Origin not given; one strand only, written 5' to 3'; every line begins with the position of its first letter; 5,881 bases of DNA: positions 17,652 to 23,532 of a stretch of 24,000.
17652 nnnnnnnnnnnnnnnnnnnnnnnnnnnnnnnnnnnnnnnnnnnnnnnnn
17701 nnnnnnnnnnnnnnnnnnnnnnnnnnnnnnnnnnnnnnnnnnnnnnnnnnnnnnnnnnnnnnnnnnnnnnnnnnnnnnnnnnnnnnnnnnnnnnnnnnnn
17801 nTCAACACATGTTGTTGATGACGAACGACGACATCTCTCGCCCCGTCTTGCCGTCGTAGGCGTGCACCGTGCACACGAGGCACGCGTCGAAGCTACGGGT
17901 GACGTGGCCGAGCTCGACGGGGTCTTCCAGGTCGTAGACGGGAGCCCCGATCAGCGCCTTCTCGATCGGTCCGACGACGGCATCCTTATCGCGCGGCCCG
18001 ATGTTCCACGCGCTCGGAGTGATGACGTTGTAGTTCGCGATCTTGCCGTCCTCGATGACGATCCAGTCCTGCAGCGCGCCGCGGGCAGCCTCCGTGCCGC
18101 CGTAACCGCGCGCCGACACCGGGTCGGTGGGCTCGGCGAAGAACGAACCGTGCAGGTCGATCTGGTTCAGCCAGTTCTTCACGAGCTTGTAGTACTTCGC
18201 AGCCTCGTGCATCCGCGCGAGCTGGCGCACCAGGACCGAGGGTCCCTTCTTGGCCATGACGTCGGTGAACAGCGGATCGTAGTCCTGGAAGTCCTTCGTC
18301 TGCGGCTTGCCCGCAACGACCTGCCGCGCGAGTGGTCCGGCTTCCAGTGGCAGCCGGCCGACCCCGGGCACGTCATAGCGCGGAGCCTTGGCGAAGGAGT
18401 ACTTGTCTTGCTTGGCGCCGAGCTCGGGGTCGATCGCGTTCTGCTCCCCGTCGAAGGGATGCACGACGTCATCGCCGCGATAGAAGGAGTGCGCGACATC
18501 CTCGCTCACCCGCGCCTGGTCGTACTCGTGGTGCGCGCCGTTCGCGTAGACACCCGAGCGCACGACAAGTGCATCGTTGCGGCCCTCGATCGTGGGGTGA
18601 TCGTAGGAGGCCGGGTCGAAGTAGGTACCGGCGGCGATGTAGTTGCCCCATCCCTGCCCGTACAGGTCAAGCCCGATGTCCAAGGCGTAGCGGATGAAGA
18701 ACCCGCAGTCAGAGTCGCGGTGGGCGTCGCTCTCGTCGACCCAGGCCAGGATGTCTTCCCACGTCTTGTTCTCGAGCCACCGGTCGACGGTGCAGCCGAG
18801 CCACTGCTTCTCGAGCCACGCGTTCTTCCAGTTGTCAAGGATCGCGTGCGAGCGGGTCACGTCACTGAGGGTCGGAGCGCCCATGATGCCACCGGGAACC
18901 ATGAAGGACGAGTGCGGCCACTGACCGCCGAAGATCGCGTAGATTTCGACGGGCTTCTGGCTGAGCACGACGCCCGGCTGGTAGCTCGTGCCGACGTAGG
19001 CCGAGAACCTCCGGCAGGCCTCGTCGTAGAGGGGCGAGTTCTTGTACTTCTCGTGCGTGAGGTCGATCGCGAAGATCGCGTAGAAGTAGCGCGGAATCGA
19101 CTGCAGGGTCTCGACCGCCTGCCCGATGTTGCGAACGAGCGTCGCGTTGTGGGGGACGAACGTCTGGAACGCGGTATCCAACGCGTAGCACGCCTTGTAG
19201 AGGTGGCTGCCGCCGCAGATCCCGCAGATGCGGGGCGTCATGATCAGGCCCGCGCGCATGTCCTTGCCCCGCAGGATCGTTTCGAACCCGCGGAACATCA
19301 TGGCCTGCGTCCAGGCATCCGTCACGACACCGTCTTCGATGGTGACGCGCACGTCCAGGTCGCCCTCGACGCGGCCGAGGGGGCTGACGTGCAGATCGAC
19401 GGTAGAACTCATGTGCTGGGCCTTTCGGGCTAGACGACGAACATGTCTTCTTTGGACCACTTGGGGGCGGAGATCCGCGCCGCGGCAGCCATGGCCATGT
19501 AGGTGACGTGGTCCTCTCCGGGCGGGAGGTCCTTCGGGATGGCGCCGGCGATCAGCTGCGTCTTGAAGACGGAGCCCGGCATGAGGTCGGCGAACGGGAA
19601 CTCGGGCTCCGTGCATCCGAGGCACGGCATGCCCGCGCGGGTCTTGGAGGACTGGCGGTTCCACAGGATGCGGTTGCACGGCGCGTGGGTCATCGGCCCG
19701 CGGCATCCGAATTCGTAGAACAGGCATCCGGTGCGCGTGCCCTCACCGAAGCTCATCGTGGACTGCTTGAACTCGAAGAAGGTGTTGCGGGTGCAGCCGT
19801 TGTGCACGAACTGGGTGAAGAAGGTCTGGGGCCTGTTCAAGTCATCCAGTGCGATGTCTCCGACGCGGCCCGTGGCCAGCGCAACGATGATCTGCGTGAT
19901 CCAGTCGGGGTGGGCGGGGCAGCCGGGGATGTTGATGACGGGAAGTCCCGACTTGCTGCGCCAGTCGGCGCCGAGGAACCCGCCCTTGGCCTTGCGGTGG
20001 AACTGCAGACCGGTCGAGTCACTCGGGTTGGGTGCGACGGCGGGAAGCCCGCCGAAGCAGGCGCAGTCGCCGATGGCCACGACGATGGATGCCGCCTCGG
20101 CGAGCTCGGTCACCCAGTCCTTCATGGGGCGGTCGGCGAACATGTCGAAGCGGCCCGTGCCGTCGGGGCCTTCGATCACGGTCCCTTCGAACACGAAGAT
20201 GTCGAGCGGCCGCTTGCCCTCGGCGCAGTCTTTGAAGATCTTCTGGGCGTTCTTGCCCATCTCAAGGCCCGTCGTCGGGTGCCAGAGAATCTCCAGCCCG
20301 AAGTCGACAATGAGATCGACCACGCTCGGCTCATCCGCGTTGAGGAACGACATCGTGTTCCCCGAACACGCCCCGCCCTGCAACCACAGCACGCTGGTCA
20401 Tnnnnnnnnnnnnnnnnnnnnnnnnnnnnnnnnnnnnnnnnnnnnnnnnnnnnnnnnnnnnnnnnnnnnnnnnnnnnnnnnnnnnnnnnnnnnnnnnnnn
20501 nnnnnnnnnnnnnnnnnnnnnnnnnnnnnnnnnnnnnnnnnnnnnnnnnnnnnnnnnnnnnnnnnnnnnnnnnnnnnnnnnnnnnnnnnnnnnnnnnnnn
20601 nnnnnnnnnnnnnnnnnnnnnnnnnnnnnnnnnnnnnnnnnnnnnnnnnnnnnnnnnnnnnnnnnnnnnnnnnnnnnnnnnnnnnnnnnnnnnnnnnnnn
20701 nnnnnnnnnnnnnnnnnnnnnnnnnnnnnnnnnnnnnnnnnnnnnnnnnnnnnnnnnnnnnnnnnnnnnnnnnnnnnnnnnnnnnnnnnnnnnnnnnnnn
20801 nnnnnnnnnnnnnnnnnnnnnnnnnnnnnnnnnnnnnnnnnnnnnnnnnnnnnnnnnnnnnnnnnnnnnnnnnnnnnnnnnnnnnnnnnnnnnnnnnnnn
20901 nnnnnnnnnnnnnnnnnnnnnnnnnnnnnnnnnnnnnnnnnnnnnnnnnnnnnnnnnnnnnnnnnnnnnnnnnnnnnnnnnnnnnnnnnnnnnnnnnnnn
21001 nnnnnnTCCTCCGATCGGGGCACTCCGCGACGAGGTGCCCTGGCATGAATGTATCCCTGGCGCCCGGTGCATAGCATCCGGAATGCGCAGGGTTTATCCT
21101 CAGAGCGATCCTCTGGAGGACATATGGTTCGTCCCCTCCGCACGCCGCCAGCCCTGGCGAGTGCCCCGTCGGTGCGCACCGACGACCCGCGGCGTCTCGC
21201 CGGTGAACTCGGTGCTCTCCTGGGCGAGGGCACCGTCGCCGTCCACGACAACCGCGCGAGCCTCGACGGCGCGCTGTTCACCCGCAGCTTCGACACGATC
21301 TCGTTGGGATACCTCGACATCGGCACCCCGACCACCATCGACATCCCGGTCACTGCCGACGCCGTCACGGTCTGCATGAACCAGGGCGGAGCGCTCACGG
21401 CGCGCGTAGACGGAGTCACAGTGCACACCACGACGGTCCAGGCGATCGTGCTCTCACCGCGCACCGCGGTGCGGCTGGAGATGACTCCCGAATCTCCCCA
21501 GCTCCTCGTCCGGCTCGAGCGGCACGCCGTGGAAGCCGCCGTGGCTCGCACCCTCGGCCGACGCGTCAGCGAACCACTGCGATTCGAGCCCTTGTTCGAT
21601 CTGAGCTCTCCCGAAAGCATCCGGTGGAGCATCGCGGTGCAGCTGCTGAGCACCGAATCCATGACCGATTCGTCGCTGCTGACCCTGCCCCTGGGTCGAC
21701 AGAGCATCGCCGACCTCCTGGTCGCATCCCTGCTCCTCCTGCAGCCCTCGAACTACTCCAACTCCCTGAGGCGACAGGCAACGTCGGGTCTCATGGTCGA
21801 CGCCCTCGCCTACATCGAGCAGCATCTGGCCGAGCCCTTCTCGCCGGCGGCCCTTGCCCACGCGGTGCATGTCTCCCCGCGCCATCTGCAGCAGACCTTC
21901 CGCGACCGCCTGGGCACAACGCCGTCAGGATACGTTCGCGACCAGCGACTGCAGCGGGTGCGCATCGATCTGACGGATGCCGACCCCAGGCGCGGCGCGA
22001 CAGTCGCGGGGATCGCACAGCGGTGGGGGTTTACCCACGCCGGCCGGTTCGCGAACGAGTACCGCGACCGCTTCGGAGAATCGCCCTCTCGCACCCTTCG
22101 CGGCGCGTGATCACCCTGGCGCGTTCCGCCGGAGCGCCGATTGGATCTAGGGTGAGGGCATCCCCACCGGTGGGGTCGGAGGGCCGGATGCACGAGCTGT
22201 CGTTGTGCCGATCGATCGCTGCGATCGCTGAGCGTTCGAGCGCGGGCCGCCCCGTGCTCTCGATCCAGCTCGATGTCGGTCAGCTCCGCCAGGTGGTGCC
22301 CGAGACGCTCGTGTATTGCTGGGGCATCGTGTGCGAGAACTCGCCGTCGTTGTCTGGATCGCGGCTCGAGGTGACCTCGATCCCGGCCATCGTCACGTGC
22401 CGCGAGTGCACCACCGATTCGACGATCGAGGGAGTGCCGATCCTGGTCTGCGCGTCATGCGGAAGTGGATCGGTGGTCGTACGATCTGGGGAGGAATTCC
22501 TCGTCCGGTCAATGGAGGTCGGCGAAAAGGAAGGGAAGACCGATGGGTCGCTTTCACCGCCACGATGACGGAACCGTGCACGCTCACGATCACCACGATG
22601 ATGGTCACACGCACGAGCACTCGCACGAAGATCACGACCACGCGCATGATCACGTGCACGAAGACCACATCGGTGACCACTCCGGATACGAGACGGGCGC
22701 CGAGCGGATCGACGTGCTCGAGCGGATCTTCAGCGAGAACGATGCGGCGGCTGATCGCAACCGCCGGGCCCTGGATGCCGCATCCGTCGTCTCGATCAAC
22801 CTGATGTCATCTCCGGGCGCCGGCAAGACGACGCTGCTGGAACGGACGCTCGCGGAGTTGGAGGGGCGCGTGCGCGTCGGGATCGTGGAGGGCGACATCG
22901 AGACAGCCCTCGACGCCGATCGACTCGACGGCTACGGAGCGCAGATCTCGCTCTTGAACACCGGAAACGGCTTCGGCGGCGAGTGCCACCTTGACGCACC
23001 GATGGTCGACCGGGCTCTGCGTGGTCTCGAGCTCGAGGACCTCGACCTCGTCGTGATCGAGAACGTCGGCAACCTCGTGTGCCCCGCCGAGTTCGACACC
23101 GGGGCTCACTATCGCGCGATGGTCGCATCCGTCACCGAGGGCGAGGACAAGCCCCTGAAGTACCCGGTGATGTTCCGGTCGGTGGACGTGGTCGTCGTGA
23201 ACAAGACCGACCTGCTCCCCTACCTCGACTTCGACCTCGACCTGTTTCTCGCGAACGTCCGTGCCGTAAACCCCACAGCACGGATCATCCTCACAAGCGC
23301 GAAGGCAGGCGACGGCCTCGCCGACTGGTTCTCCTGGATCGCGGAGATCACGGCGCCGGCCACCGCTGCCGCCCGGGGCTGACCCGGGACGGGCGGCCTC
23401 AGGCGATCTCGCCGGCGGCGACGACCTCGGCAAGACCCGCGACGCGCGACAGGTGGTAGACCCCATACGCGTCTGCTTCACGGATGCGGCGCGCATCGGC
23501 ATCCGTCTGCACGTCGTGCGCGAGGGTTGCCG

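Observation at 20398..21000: Translationally coupled 200-aa helical DUF1641-like protein ahead of the small subunit: candidate third subunit or scaffold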

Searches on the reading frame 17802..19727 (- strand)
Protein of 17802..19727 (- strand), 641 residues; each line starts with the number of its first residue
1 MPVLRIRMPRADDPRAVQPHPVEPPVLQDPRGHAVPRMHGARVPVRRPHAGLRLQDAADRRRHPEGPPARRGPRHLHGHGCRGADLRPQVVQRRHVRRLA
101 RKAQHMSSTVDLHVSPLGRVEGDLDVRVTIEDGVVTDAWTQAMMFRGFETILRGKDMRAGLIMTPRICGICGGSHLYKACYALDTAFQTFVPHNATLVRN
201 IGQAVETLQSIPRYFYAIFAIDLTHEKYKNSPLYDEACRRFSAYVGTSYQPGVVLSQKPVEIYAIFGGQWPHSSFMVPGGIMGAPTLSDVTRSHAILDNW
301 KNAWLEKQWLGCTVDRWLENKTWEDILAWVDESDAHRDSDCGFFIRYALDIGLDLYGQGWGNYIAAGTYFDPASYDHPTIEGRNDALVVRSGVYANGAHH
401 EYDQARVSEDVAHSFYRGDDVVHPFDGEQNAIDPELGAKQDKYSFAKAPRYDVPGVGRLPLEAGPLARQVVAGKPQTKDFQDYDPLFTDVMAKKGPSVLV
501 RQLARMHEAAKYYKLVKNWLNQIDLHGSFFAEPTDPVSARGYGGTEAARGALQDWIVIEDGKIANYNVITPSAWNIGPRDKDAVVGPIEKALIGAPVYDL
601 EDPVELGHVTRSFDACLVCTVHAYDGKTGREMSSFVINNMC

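Call 6: search_protein_families(library=pfam, proteins=[window:17802-19727:-], max_evalue=0.01)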
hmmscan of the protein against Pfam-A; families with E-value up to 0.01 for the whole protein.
window:17802-19727:- (641 aa): 1 family
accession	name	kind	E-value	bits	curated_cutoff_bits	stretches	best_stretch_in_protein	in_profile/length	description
PF00374.24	NiFeSe_Hases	-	4.8e-75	253.9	25.8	2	256-622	160-508/508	Nickel-dependent hydrogenase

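Call 7: search_protein_families(library=ncbifam, proteins=[window:17802-19727:-], max_evalue=0.01)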
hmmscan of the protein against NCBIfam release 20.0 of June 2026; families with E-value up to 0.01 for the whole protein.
window:17802-19727:- (641 aa): 8 families
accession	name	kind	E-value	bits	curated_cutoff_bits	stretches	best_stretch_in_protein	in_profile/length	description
NF033181.1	NiFeSe_hydrog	equivalog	3.9e-97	326.3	600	2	356-629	251-502/507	nickel-dependent hydrogenase large subunit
NF045518.1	H2_NiFeSe_large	exception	2.6e-84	283.8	780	2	357-624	224-482/485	NiFeSe hydrogenase large subunit HysA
NF007778.0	PRK10467.1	equivalog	1.7e-53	181.8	969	2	400-629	320-559/567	hydrogenase 2 large subunit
NF007550.0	PRK10170.1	equivalog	2.7e-44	151.6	1101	2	423-633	364-592/597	Ni/Fe-hydrogenase large subunit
TIGR03295.1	frhA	equivalog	4.7e-26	91.7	392.5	2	112-212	5-107/412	coenzyme F420 hydrogenase subunit alpha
NF040828.1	sulfhyd_ShyA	equivalog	2.2e-16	59.7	700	2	114-225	5-117/415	NAD(P)-dependent hydrogenase/sulfhydrogenase 2 subunit alpha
NF041785.2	VhuA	equivalog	5.3e-15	54.9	800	1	113-224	5-117/418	F420-non-reducing hydrogenase Vhu subunit A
NF040832.1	sulfhyd_HydA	equivalog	9.3e-11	41.4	880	2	113-194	6-87/426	NADPH-dependent hydrogenase/sulfhydrogenase 1 subunit alpha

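Call 53: search_solved_structures(query=window:17802-19412:-, max_evalue=1e-60)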
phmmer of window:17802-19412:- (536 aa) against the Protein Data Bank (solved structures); distinct sequences matched with E-value up to 1e-60: 4.
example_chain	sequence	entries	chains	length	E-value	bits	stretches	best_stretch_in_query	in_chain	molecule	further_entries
7uus_A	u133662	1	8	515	1.1e-259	865.7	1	5-517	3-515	Hydrogenase-2, large subunit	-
7utd_A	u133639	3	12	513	2.2e-259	864.7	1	5-517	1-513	Hydrogenase-2, large subunit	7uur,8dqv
5jsu_B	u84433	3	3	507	6e-62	213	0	285-525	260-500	Periplasmic [NiFeSe] hydrogenase, large subunit, selenocysteine-containing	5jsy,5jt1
4kl8_L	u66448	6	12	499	5.6e-61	209.8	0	251-517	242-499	Nickel-dependent hydrogenase large subunit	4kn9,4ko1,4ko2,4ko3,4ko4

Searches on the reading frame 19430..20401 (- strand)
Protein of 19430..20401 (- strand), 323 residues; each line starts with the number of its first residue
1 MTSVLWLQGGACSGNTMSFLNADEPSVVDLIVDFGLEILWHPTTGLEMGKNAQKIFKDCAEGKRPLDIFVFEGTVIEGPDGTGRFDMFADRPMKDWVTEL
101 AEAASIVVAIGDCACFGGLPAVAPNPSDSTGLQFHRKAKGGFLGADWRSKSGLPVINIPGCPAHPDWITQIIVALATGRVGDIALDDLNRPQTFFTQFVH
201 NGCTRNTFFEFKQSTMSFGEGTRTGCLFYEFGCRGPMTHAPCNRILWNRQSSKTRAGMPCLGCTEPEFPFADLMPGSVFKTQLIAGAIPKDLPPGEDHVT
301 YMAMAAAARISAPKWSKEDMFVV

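Call 6: search_protein_families(library=pfam, proteins=[window:19430-20401:-], max_evalue=0.01)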
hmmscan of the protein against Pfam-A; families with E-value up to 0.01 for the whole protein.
window:19430-20401:- (323 aa): 2 families
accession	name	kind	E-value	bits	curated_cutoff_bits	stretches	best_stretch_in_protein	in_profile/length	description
PF01058.29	Oxidored_q6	-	1.9e-29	102.4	27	1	12-175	1-128/128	NADH ubiquinone oxidoreductase, 20 Kd subunit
PF14720.11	NiFe_hyd_SSU_C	-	2.5e-23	82.6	27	1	195-270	1-74/80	NiFe/NiFeSe hydrogenase small subunit C-terminal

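Call 7: search_protein_families(library=ncbifam, proteins=[window:19430-20401:-], max_evalue=0.01)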
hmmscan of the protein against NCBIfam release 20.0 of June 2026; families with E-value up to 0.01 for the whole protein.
window:19430-20401:- (323 aa): 5 families
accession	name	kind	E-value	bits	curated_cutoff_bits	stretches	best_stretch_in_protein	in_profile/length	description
NF045520.1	H2_NiFeSe_small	exception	2e-43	149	470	1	3-269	41-305/314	NiFeSe hydrogenase small subunit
TIGR00391.1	hydA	subfamily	1.3e-41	143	179.5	1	3-268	52-301/365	hydrogenase small subunit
NF007779.0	PRK10468.1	equivalog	5.6e-31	107.8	659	1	3-270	50-302/372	hydrogenase 2 small subunit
NF045875.1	F420_non_VhuG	exception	8.4e-08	31.8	450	2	94-122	68-96/286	F420-non-reducing hydrogenase subunit VhuG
TIGR03294.1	FrhG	equivalog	3.1e-05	23.8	245.5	1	90-179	64-144/228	coenzyme F420 hydrogenase subunit gamma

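Call 9: search_solved_structures(query=window:19430-20401:-, max_evalue=1e-10)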
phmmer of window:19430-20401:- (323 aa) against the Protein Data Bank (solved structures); distinct sequences matched with E-value up to 1e-10: 43.
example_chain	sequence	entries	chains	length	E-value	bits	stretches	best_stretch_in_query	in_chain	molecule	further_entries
7uur_D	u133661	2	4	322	3.1e-189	631.2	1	3-323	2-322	Hydrogenase-2, small subunit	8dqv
7utd_B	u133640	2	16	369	5.2e-189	630.4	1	3-323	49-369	Hydrogenase-2, small subunit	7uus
3myr_A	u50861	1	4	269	2.6e-40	141.6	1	3-269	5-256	Hydrogenase (NiFe) small subunit HydA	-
1e3d_A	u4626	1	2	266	5.6e-37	130.6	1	3-273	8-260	[NiFe] hydrogenase small subunit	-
1yqw_A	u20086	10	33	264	4.9e-36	127.5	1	3-268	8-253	Periplasmic [NiFe] hydrogenase small subunit | HYDROGENASE (NIFE) SMALL SUBUNIT HYDA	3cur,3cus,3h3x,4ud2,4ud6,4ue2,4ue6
4upe_A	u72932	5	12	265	5e-36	127.4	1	3-268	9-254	NIFE-HYDROGENASE SMALL SUBUNIT | HYDROGENASE (NIFE) SMALL SUBUNIT HYDA | PERIPLASMIC [NIFE] HYDROGENASE SMALL SUBUNIT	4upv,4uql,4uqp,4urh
4ucq_A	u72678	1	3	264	7.6e-36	126.9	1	3-268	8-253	HYDROGENASE (NIFE) SMALL SUBUNIT HYDA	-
4ucx_A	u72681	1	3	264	8.3e-36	126.7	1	3-268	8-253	HYDROGENASE (NIFE) SMALL SUBUNIT HYDA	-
1yrq_A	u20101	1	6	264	9.2e-36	126.6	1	3-268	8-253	Periplasmic [NiFe] hydrogenase small subunit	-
4ucw_A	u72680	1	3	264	1.3e-35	126.1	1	3-268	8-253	HYDROGENASE (NIFE) SMALL SUBUNIT HYDA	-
1frf_S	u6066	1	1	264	1.8e-35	125.6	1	3-268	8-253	[NI-FE] HYDROGENASE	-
3ze6_A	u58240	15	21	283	1.8e-35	125.6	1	4-270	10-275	PERIPLASMIC [NIFESE] HYDROGENASE, SMALL SUBUNIT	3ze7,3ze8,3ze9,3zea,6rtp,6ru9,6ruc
2wpn_A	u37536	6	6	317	2.6e-35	125.1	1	4-270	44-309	PERIPLASMIC [NIFESE] HYDROGENASE, SMALL SUBUNIT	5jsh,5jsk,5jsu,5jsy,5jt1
4u9h_S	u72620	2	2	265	1.2e-34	122.9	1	3-269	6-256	Periplasmic [NiFe] hydrogenase small subunit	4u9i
8w6x_S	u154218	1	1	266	1.3e-34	122.8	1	3-269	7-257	Periplasmic [NiFe] hydrogenase small subunit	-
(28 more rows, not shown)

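Call 52: search_solved_structures(query=window:19430-20401:-, max_evalue=1e-100, show_alignments=1)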
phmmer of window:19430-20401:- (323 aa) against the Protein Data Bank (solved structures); distinct sequences matched with E-value up to 1e-100: 2.
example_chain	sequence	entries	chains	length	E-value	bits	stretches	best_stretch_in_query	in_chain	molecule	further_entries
7uur_D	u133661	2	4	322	3.1e-189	631.2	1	3-323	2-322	Hydrogenase-2, small subunit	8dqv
7utd_B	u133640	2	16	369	5.2e-189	630.4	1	3-323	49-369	Hydrogenase-2, small subunit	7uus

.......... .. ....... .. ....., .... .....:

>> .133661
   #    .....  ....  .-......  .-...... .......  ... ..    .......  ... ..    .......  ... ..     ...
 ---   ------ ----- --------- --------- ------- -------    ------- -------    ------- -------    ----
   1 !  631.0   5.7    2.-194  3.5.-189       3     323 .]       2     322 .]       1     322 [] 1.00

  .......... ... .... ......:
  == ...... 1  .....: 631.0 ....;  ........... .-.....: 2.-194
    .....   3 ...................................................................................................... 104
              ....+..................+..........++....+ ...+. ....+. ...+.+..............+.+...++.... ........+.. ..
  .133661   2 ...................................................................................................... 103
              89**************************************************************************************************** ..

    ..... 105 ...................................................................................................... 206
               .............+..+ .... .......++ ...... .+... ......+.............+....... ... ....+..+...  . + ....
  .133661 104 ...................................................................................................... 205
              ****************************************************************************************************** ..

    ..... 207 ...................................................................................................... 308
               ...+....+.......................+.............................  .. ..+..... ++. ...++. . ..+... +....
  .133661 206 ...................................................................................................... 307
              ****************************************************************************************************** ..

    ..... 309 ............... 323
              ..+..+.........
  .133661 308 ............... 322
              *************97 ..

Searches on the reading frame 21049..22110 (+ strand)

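Call 6: search_protein_families(library=pfam, proteins=[window:21049-22110:+], max_evalue=0.01)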
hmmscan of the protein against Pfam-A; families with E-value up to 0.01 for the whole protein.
window:21049-22110:+ (353 aa): 3 families
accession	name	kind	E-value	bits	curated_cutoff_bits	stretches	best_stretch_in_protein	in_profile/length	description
PF14525.12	AraC_binding_2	-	9.8e-23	81.2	27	1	62-229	13-172/173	AraC-binding-like domain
PF12833.13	HTH_18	-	2.8e-21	76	33.6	1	269-351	1-79/80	Helix-turn-helix domain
PF00165.29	HTH_AraC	-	3.1e-10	40.4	26.6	1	256-296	1-41/42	Bacterial regulatory helix-turn-helix proteins, AraC family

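Call 7: search_protein_families(library=ncbifam, proteins=[window:21049-22110:+], max_evalue=0.01)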
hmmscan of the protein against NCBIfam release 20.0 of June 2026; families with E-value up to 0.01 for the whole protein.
window:21049-22110:+ (353 aa): 23 families
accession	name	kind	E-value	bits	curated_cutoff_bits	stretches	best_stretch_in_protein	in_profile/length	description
NF041686.2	ant_diox_reg_AndR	equivalog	1.2e-32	113.8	350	1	82-352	56-320/321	anthranilate 1,2-dioxygenase regulatory protein AndR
NF007522.0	PRK10130.1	equivalog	1.2e-17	64.1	319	1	191-351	181-343/350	HTH-type transcriptional regulator EutR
NF007243.0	PRK09685.1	equivalog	4.7e-14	52.5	199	1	222-347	173-296/303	transcriptional regulator FeaR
NF006902.0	PRK09393.1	equivalog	5.9e-11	42.1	425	1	238-348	211-317/327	transcriptional regulator FtrA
NF047455.1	TF_Staph_AryK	equivalog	4.7e-10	38.4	850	1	219-348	130-254/759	transcriptional regulator AryK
NF007860.0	PRK10572.1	equivalog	6.5e-10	38.3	208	1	228-348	164-280/292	arabinose operon transcriptional regulator AraC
NF010028.0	PRK13503.1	equivalog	7.2e-09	35.4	288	1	226-348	152-268/278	HTH-type transcriptional activator RhaS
NF052534.1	RzbtTranRegRhrA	equivalog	4.2e-08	32.8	500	1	235-349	195-307/312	rhizobactin biosynthesis transcriptional regulator RhrA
NF052371.1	TransRegGbdRPseu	equivalog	1.3e-07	31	480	1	249-347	227-321/365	choline metabolism transcriptional regulator GbdR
NF047788.1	TransRegPocR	equivalog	3.4e-07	29.8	500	1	243-346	185-284/296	transcriptional regulator PocR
NF041533.1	trans_reg_TagK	equivalog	5.8e-07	29.5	270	1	244-347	2-101/178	transcriptional regulator TagK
NF010026.0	PRK13501.1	equivalog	6.1e-07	28.9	363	1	215-346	143-271/290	HTH-type transcriptional activator RhaR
NF007584.0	PRK10219.1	equivalog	6.4e-06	26.5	174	1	251-347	9-101/107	superoxide response transcriptional regulator SoxS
TIGR04094.1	adjacent_YSIRK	equivalog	1.3e-05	24.3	200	1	241-347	279-380/383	YSIRK-targeted surface antigen transcriptional regulator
NF011701.0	PRK15121.1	equivalog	2.7e-05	23.8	426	1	246-347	4-101/289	MDR efflux pump AcrAB transcriptional activator RobA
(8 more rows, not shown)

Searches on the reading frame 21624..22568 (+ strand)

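Call 36: search_protein_families(library=pfam, proteins=[window:21624-22568:+], max_evalue=0.01)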
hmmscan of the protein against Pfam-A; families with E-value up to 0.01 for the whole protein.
window:21624-22568:+ (314 aa): 1 family
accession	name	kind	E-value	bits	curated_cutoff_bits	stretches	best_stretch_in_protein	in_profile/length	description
PF01155.25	HypA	-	4e-24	85.2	28.9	1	189-299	1-112/112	Hydrogenase/urease nickel incorporation, metallochaperone, hypA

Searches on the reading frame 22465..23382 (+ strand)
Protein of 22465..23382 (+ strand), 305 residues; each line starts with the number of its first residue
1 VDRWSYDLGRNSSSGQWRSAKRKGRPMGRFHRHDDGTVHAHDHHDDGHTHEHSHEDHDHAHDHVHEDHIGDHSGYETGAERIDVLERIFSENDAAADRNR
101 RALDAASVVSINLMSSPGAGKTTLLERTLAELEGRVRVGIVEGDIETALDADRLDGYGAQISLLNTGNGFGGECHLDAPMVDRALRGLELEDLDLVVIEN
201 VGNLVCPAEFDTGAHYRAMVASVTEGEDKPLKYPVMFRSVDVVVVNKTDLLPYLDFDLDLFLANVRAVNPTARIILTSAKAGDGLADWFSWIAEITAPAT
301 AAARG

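Call 6: search_protein_families(library=pfam, proteins=[window:22465-23382:+], max_evalue=0.01)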
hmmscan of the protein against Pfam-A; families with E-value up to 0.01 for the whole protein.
window:22465-23382:+ (305 aa): 3 families
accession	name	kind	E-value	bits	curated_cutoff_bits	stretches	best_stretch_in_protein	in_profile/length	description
PF02492.25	cobW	-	9.9e-19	68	20.7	1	112-275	4-179/180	CobW/HypB/UreG, nucleotide-binding domain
PF03308.22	MeaB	-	0.0029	17.1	23.1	0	109-141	34-67/273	Methylmalonyl Co-A mutase-associated GTPase MeaB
PF03205.20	MobB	-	0.0087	16.4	26.6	0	112-199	3-97/133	Molybdopterin guanine dinucleotide synthesis protein B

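Call 7: search_protein_families(library=ncbifam, proteins=[window:22465-23382:+], max_evalue=0.01)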
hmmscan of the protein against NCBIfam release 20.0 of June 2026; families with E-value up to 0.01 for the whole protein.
window:22465-23382:+ (305 aa): 7 families
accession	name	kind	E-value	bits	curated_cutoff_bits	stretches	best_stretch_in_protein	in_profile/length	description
TIGR00073.1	hypB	equivalog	5.5e-78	261.4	121.2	1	82-295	4-213/217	hydrogenase nickel incorporation protein HypB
NF007775.0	PRK10463.1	equivalog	8.5e-72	242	385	1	50-294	46-286/290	hydrogenase nickel incorporation protein HypB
TIGR00101.1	ureG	equivalog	3.7e-12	46.5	204.2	1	109-294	2-193/199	urease accessory protein UreG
NF011056.0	PRK14489.1-1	equivalog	0.00018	20.7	379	1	107-208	202-310/363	bifunctional molybdenum cofactor guanylyltransferase MobA/molybdopterin-guanine dinucleotide biosynthesis adaptor protein MobB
NF038288.1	chaper_GTP_ZigA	equivalog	0.00065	18.7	600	0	118-162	11-55/390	zinc metallochaperone GTPase ZigA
TIGR00231.1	small_GTP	domain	0.0016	18.2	42.5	0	110-129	5-24/164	GTP-binding protein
TIGR00750.1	lao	equivalog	0.0057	15.8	240.75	0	111-141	37-68/300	methylmalonyl Co-A mutase-associated GTPase MeaB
